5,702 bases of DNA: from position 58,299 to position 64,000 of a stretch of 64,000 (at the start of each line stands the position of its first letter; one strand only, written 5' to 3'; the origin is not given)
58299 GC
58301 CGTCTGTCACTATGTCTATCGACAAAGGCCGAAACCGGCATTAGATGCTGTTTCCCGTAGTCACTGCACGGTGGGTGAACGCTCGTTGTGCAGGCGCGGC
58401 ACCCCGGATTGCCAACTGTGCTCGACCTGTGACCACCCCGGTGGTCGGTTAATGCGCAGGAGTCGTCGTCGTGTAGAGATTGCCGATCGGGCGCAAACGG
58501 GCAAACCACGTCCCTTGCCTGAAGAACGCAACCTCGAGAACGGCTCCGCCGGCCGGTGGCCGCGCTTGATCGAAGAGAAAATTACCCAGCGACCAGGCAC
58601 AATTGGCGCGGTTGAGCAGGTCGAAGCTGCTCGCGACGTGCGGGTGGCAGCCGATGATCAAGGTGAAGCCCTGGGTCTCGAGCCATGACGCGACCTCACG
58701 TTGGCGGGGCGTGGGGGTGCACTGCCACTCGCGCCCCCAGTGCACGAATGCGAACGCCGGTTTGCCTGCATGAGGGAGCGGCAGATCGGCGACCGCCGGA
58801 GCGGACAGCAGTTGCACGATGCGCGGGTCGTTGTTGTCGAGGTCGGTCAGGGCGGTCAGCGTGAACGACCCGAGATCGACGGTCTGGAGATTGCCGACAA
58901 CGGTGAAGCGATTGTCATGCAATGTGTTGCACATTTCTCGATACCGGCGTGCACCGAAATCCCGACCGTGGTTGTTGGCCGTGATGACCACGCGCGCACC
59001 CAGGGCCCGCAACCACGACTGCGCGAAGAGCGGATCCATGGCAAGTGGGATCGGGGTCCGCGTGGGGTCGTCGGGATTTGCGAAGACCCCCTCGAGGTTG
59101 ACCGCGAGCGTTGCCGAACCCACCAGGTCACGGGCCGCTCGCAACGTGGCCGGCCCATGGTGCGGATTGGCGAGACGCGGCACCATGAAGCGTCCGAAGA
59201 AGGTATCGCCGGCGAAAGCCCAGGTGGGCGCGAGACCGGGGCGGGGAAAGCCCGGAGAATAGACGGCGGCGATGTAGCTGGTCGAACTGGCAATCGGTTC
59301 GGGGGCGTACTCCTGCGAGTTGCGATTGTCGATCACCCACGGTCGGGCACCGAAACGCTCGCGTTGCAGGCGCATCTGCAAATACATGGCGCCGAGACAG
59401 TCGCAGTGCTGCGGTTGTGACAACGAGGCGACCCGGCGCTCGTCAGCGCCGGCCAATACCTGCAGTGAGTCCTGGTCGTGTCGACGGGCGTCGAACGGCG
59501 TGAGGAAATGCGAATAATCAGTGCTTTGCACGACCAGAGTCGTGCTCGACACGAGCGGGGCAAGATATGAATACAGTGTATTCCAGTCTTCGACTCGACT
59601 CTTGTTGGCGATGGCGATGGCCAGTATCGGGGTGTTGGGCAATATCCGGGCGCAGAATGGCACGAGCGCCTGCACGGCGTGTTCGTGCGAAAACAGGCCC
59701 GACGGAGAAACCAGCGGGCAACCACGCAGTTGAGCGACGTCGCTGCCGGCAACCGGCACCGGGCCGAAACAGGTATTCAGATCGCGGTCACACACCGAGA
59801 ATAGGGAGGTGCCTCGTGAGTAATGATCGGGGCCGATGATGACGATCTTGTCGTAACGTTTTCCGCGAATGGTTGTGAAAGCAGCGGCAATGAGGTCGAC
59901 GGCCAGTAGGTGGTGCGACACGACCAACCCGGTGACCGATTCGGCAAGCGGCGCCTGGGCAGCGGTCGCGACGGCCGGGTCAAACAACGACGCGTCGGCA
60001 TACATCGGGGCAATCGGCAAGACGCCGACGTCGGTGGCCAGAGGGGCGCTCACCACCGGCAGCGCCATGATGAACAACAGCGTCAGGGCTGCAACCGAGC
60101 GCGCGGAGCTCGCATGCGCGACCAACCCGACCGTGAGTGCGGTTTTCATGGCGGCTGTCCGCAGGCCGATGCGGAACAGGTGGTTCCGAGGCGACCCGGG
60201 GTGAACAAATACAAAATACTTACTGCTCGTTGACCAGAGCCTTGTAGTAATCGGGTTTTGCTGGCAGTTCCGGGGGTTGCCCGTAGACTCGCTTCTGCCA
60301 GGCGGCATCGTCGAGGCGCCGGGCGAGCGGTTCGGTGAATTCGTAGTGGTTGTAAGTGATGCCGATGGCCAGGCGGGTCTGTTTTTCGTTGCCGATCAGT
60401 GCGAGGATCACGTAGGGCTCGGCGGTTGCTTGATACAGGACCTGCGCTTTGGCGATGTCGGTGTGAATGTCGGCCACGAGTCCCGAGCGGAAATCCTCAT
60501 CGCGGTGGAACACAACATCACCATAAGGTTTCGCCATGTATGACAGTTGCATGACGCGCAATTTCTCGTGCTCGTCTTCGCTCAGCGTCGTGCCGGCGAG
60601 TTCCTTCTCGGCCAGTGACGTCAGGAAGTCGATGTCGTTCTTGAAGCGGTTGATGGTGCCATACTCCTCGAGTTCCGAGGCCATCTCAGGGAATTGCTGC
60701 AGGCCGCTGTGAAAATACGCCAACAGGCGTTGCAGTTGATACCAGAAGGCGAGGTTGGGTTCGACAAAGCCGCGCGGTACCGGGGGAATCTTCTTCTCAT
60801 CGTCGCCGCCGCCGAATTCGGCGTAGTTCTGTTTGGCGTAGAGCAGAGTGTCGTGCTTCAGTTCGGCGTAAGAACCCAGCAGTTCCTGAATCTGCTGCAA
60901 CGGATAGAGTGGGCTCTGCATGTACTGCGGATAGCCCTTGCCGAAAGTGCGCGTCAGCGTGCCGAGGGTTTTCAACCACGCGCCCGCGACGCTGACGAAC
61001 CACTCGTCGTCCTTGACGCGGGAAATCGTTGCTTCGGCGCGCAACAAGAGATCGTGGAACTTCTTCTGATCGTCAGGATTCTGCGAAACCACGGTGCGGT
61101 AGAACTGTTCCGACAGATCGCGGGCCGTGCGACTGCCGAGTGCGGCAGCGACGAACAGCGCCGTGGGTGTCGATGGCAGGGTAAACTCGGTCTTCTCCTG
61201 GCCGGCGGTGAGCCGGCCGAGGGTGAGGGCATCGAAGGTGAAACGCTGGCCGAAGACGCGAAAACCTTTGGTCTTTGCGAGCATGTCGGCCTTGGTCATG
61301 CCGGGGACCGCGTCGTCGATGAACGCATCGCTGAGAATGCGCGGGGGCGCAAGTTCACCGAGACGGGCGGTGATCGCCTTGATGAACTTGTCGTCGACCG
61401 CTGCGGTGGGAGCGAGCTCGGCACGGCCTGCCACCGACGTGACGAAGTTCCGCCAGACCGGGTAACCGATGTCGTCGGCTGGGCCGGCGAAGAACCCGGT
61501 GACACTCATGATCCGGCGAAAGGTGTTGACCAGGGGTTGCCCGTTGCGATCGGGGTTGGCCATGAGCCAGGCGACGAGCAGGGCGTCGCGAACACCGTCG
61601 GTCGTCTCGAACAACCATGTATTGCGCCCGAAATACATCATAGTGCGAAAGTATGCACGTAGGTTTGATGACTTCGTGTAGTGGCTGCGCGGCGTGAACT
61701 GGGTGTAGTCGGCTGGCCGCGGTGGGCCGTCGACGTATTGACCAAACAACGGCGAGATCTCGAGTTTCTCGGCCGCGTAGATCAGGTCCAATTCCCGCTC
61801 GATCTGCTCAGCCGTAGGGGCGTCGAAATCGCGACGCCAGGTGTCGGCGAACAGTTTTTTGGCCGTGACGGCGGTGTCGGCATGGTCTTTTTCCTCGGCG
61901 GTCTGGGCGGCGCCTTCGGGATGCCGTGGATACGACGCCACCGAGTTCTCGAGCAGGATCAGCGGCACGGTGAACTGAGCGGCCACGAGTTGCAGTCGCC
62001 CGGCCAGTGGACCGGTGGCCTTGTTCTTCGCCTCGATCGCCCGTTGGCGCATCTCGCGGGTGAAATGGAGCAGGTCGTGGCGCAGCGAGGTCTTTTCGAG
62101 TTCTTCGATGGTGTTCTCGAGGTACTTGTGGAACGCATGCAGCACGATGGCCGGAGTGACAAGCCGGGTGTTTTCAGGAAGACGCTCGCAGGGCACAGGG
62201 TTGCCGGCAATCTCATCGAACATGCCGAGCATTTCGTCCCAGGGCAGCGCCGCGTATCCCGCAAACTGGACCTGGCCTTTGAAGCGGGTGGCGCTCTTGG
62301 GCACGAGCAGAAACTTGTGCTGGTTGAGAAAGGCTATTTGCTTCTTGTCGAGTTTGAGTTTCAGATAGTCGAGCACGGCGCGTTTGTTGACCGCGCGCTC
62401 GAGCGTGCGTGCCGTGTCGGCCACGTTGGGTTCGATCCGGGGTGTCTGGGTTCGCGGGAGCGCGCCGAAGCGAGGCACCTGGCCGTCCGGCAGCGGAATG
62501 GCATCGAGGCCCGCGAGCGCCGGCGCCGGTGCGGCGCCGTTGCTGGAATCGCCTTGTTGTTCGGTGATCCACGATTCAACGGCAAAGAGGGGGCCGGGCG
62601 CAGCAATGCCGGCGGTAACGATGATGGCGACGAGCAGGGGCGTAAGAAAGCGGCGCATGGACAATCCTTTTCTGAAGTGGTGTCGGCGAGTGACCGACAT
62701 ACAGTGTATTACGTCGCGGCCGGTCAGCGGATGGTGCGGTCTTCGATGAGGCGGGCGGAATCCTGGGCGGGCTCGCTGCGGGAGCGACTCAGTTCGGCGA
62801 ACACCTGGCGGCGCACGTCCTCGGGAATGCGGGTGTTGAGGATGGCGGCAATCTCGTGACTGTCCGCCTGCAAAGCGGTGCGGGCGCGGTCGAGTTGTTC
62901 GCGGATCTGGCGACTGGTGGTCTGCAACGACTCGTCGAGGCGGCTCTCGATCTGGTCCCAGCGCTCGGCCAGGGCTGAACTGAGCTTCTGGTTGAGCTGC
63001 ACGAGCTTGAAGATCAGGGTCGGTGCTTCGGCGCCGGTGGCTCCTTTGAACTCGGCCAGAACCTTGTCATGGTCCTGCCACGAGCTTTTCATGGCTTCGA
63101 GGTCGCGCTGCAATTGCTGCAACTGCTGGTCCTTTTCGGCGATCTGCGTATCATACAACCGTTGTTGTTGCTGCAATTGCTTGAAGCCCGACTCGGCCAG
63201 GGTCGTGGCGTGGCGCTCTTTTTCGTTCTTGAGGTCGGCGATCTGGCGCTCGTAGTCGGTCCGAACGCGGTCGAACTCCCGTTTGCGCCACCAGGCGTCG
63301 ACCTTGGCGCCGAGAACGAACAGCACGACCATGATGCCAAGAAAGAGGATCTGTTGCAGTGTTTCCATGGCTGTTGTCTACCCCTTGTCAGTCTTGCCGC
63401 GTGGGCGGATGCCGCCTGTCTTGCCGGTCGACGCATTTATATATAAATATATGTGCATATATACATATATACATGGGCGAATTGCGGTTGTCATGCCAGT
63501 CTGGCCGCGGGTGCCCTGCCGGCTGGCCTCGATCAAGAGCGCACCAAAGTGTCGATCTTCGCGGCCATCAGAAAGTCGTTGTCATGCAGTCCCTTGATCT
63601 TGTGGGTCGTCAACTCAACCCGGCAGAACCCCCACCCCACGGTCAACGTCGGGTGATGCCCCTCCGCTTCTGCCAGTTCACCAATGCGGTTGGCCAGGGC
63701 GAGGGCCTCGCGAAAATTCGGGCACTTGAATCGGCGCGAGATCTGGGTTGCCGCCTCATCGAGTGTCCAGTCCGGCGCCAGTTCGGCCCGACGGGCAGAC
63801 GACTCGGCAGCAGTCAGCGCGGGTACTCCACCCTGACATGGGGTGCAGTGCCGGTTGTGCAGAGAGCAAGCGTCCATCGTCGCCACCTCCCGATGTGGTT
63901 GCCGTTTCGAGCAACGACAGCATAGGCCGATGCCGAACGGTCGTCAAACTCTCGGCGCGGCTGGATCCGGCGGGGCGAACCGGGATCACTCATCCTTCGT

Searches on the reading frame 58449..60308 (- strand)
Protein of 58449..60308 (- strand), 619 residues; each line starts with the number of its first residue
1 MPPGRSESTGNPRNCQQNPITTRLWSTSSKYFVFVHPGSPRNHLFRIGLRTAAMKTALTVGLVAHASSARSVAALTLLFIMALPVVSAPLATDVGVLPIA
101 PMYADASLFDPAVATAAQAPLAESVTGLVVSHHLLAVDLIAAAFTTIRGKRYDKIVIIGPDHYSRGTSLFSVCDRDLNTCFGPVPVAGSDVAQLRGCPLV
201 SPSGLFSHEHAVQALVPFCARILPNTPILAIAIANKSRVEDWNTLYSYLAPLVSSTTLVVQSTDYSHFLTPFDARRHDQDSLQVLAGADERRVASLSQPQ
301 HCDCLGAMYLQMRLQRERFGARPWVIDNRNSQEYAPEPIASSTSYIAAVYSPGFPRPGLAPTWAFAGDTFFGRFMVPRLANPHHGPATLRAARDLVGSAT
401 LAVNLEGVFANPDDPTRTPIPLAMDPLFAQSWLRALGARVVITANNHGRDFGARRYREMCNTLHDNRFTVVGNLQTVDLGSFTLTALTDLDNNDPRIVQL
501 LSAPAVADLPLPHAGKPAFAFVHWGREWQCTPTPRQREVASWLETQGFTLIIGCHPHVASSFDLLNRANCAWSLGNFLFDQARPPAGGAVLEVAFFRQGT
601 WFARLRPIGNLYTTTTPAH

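Call 15: search_protein_families(library=pfam, proteins=[window:58449-60308:-])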
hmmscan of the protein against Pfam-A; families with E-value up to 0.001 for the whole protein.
window:58449-60308:- (619 aa): 2 families
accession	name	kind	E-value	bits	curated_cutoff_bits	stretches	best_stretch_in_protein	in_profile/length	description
PF09587.15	PGA_cap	-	1.5e-27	97.1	27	2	521-581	195-255/255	Bacterial capsule synthesis protein PGA_cap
PF01875.22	Memo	-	7.7e-09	35.6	27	1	139-286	49-205/269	Memo-like protein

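Call 23: find_homologous_proteins(query=window:58449-60308:-, max_evalue=1e-20)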
Query window:58449-60308:- (619 aa): 84 proteins with E <= 1e-20 among 8000 candidates.
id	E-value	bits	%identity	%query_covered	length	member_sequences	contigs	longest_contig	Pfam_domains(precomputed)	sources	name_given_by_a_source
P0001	0.0e+0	1296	100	91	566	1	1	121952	PF09587.16,PF01875.23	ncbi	-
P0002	1.4e-171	590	51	87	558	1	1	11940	PF09587.16,PF01875.23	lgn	-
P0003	7.0e-139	482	49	83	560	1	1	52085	PF09587.16,PF01875.23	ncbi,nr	ncbi:MAG: AmmeMemoRadiSam system protein B [Candidatus Riflebacteria bacterium]|nr:AmmeMemoRadiSam s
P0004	1.9e-129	451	45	88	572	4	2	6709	PF09587.16,PF01875.23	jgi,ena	-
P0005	2.4e-128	447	47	83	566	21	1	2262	PF09587.16,PF01875.23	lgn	-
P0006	7.6e-128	446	44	84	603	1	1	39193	PF09587.16,PF01875.23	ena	-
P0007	9.9e-128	445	46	82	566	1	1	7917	PF09587.16,PF01875.23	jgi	jgi:AmmeMemoRadiSam system protein B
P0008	3.4e-127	444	45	83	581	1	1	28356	PF09587.16,PF01875.23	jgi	jgi:AmmeMemoRadiSam system protein B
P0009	7.0e-127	442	45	83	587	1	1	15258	PF09587.16,PF01875.23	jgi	jgi:AmmeMemoRadiSam system protein B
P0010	1.1e-126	442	44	83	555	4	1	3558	PF09587.16,PF01875.23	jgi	jgi:AmmeMemoRadiSam system protein B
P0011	1.2e-126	442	45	87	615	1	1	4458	PF09587.16,PF01875.23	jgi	jgi:poly-gamma-glutamate synthesis protein (capsule biosynthesis protein)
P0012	1.7e-126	441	46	83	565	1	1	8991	PF09587.16,PF01875.23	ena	-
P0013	7.0e-126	439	42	84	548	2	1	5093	PF09587.16,PF01875.23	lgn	-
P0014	1.5e-125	438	45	82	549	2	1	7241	PF09587.16,PF01875.23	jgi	-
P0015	6.8e-125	436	46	83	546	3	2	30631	PF09587.16,PF01875.23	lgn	-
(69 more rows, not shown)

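Call 24: find_encoding_contigs(protein=P0001, flank=10000, max_places=4)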
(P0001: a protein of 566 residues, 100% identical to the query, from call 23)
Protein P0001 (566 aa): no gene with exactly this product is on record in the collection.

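Call 25: list_cluster_members(proteins=[P0001, P0002])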
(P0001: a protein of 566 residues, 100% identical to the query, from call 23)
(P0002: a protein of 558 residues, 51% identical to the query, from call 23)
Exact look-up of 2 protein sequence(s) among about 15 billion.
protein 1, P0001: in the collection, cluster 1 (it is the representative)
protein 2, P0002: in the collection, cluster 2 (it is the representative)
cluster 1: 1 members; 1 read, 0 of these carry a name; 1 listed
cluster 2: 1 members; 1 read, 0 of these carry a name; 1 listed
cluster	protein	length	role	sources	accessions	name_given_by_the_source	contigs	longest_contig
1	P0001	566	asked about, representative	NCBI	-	-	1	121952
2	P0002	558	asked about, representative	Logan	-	-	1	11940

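Call 26: find_encoding_contigs(protein=P0002, flank=10000, max_places=3)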
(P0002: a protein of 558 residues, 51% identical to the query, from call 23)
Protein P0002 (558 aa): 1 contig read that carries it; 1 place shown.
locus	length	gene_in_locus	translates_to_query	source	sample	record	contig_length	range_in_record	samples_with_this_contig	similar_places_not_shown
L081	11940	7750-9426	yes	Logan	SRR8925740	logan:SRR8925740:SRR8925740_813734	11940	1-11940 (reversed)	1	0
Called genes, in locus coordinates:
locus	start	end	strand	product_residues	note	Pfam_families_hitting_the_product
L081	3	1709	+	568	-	?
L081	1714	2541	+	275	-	PF00520:Ion_trans, PF07885:Ion_trans_2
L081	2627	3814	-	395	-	PF02729:OTCace_N, PF00185:OTCace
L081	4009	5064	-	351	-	-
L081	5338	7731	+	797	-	PF11369:DUF3160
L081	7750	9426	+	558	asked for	PF01875:Memo (weak), PF09587:PGA_cap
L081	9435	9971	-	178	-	PF12158:DUF3592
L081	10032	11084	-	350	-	PF13240:Zn_Ribbon_1 (weak)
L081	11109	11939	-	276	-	?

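Call 27: find_encoding_contigs(protein=P0003, flank=10000, max_places=3)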
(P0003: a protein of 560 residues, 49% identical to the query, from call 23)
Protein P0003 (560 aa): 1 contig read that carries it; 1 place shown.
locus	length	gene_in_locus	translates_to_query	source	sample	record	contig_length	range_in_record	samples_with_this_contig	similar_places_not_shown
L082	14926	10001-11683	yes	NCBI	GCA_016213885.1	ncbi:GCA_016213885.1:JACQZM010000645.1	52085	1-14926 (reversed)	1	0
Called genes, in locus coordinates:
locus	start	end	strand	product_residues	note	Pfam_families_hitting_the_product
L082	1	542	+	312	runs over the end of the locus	-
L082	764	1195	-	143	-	-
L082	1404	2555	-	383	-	PF13173:AAA_14, PF13635:DUF4143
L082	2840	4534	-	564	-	PF00069:Pkinase, PF07714:PK_Tyr_Ser-Thr, PF03781:FGE-sulfatase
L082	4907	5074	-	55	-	-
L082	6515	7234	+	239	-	-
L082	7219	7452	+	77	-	-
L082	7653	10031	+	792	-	PF11369:DUF3160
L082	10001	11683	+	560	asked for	PF01875:Memo, PF09587:PGA_cap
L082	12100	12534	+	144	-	PF00011:HSP20, PF17886:ArsA_HSP20 (weak)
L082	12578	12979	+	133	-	PF05455:GvpH (faint), PF00011:HSP20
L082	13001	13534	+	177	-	-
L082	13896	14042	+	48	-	PF18919:DUF5670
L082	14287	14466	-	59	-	-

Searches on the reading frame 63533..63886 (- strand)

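Call 22: search_protein_families(library=pfam, proteins=[window:63533-63886:-])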
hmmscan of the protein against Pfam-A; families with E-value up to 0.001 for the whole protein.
window:63533-63886:- (117 aa): 1 family
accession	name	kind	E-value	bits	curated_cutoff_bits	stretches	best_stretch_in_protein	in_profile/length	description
PF01329.24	Pterin_4a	-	1.1e-28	99.6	26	1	23-114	2-91/91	Pterin 4 alpha carbinolamine dehydratase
